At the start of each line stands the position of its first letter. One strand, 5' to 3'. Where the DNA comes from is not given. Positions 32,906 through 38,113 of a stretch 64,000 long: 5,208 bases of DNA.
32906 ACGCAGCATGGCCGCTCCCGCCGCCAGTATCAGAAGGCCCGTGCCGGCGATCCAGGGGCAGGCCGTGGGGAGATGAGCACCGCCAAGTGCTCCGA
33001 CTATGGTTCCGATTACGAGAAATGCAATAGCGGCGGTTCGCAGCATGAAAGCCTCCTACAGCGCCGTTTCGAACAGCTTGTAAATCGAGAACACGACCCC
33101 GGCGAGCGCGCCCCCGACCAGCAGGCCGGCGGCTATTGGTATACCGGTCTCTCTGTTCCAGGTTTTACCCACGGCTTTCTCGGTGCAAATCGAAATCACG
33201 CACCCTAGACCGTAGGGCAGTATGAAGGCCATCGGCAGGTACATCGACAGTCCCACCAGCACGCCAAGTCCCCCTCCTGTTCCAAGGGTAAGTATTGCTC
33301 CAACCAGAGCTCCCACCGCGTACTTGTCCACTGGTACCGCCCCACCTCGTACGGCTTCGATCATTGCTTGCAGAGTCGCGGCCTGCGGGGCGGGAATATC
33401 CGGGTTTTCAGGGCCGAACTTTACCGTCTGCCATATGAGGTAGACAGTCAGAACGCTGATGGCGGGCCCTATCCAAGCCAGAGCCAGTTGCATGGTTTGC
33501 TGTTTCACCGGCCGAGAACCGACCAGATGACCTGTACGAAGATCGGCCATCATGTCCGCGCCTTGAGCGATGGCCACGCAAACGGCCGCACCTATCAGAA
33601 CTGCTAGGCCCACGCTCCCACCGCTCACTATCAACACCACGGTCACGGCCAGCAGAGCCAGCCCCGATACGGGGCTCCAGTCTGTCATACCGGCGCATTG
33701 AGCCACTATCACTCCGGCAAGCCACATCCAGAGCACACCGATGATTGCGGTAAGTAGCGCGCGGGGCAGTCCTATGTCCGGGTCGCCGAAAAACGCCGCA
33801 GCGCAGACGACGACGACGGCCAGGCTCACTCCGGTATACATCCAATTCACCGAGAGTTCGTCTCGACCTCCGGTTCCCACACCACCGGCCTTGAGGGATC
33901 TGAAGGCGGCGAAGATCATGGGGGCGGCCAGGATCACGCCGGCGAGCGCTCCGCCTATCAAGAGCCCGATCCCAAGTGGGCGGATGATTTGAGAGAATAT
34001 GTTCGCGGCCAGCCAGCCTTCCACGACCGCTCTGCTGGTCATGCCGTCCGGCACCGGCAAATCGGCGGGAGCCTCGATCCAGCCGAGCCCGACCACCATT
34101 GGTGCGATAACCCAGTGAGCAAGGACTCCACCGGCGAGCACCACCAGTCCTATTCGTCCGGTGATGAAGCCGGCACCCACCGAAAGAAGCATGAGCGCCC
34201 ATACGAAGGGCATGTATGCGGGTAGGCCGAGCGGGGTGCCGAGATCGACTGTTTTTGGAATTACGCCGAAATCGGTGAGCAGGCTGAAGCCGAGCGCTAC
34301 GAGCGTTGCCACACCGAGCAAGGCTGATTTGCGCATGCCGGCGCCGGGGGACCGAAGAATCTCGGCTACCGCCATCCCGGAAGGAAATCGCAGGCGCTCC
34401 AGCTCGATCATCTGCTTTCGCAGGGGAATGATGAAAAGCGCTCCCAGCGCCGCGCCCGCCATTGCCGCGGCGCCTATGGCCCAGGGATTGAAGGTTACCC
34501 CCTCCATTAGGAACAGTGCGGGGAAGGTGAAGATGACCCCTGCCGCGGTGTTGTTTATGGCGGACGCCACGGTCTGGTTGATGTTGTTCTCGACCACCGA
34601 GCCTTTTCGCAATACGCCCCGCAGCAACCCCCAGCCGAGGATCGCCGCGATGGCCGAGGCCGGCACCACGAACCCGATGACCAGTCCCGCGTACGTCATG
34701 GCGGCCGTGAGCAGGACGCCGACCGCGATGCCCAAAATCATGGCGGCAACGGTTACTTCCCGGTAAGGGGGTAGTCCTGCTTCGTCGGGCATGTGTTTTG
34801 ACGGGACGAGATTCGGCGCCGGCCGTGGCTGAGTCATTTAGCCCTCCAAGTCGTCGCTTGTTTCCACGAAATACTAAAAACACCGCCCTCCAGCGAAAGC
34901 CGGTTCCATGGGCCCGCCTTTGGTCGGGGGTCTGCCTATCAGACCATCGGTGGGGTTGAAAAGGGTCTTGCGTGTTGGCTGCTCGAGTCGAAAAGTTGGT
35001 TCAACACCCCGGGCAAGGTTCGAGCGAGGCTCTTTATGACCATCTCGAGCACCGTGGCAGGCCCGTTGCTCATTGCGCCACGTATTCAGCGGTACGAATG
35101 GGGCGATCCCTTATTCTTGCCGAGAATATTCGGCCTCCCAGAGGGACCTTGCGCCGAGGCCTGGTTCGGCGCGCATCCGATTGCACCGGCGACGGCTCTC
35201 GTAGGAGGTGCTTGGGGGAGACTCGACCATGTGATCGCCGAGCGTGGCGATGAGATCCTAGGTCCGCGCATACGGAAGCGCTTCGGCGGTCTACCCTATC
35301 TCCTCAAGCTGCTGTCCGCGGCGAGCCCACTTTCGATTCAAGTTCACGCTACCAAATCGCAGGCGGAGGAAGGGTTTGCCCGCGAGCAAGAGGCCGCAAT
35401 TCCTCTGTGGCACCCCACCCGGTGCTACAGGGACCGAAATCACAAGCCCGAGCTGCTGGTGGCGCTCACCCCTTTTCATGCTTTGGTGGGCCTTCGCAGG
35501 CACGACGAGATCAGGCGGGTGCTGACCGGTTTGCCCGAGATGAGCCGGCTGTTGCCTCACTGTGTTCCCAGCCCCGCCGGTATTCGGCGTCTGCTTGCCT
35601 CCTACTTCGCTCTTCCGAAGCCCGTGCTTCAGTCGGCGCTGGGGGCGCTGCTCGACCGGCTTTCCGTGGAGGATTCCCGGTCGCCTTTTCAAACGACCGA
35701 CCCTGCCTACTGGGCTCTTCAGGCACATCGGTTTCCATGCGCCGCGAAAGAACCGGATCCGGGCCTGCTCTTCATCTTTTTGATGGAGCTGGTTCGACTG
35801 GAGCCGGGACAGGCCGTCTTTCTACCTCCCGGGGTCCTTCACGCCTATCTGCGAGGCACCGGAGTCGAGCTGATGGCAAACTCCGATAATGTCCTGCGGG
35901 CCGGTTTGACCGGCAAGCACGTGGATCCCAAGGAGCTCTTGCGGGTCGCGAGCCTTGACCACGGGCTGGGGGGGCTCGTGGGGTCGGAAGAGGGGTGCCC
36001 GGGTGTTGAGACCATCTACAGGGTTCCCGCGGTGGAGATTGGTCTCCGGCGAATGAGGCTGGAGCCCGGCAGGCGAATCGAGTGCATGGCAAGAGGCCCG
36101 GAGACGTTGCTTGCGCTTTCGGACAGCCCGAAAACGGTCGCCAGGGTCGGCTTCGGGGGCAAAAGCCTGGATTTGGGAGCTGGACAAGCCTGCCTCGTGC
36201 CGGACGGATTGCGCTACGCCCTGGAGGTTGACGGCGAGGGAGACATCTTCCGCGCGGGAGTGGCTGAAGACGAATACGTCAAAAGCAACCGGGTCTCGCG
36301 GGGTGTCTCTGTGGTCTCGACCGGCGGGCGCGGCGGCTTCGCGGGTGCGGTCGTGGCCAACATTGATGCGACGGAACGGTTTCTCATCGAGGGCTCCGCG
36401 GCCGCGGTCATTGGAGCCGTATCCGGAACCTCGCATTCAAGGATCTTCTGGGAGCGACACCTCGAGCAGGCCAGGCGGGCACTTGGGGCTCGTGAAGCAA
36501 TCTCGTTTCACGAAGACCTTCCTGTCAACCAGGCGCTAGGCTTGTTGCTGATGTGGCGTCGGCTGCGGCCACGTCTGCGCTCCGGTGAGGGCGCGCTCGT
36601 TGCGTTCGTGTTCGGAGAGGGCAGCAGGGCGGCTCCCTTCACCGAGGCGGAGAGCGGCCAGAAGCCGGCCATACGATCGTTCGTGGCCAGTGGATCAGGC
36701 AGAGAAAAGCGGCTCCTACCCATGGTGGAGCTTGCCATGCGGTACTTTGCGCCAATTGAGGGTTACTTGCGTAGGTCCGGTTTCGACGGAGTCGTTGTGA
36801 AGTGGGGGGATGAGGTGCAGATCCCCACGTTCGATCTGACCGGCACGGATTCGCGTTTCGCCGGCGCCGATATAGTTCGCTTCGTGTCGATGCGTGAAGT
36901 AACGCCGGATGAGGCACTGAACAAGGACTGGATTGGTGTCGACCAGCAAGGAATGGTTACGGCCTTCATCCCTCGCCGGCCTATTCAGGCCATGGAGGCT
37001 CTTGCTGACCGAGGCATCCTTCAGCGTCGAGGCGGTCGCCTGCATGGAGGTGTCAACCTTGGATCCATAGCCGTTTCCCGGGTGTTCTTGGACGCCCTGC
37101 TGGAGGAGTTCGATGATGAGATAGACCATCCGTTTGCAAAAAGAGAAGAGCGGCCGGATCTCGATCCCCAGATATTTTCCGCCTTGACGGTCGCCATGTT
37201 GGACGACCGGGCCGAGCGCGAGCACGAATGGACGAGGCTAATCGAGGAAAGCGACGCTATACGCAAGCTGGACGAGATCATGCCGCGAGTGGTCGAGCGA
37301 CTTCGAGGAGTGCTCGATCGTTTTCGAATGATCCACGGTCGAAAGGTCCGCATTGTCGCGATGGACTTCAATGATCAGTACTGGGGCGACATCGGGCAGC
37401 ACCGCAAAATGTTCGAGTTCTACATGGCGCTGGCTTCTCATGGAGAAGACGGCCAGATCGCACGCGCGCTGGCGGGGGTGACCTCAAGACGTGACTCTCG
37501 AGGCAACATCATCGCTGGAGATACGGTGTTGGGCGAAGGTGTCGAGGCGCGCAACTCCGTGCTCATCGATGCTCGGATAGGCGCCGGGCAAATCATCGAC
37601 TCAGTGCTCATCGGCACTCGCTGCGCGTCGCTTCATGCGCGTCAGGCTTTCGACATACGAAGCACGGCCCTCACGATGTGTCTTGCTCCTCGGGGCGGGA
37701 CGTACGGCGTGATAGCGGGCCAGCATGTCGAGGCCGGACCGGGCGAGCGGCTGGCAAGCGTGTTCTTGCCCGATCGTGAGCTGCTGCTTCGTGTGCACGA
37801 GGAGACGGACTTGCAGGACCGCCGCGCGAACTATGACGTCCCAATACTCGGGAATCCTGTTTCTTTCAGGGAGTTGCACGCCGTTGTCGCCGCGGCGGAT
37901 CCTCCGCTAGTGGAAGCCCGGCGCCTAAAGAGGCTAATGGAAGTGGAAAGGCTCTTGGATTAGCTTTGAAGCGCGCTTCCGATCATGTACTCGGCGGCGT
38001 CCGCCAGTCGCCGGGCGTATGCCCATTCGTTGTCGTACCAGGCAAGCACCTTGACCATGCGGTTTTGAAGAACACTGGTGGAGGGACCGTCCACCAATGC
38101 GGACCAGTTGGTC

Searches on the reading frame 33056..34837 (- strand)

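Call 21: search_protein_families(library=pfam, proteins=[window:33056-34837:-], max_evalue=0.001)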
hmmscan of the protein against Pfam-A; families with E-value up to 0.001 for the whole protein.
window:33056-34837:- (593 aa): 1 family
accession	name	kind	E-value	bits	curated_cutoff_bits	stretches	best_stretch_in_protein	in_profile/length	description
PF03169.20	OPT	-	2e-58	198.9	25.8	1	27-585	1-621/623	OPT oligopeptide transporter protein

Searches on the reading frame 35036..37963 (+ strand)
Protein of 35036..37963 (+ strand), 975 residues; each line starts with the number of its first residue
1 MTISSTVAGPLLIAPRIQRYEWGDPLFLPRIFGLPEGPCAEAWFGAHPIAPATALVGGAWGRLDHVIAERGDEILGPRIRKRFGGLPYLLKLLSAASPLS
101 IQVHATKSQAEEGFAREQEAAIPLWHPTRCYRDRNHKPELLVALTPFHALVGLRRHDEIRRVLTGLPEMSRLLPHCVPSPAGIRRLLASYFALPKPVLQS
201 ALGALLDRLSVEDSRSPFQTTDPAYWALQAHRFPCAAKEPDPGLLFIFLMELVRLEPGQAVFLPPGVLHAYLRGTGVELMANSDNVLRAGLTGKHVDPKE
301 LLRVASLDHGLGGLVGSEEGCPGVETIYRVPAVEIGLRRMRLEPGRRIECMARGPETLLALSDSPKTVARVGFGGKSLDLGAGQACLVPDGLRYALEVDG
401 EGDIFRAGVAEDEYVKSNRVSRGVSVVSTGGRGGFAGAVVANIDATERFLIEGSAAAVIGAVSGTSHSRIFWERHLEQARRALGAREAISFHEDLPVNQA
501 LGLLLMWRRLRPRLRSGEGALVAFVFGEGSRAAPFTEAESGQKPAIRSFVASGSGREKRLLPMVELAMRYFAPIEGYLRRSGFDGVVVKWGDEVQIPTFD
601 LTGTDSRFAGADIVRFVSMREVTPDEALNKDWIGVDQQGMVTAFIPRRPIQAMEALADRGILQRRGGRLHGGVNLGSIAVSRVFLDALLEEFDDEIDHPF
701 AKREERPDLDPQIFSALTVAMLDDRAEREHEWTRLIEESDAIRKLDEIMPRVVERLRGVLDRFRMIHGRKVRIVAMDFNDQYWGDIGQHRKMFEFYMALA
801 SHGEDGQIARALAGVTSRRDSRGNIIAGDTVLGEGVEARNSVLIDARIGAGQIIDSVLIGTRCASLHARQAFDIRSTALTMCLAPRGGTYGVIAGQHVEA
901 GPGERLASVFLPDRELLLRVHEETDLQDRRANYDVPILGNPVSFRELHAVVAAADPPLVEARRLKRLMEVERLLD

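Call 21: search_protein_families(library=pfam, proteins=[window:35036-37963:+], max_evalue=0.001)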
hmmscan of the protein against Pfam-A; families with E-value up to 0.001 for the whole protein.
window:35036-37963:+ (975 aa): 1 family
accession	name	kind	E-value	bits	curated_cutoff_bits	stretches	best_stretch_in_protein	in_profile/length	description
PF20511.4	PMI_typeI_cat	-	6.3e-20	72.2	22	1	35-155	31-142/143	Phosphomannose isomerase type I, catalytic domain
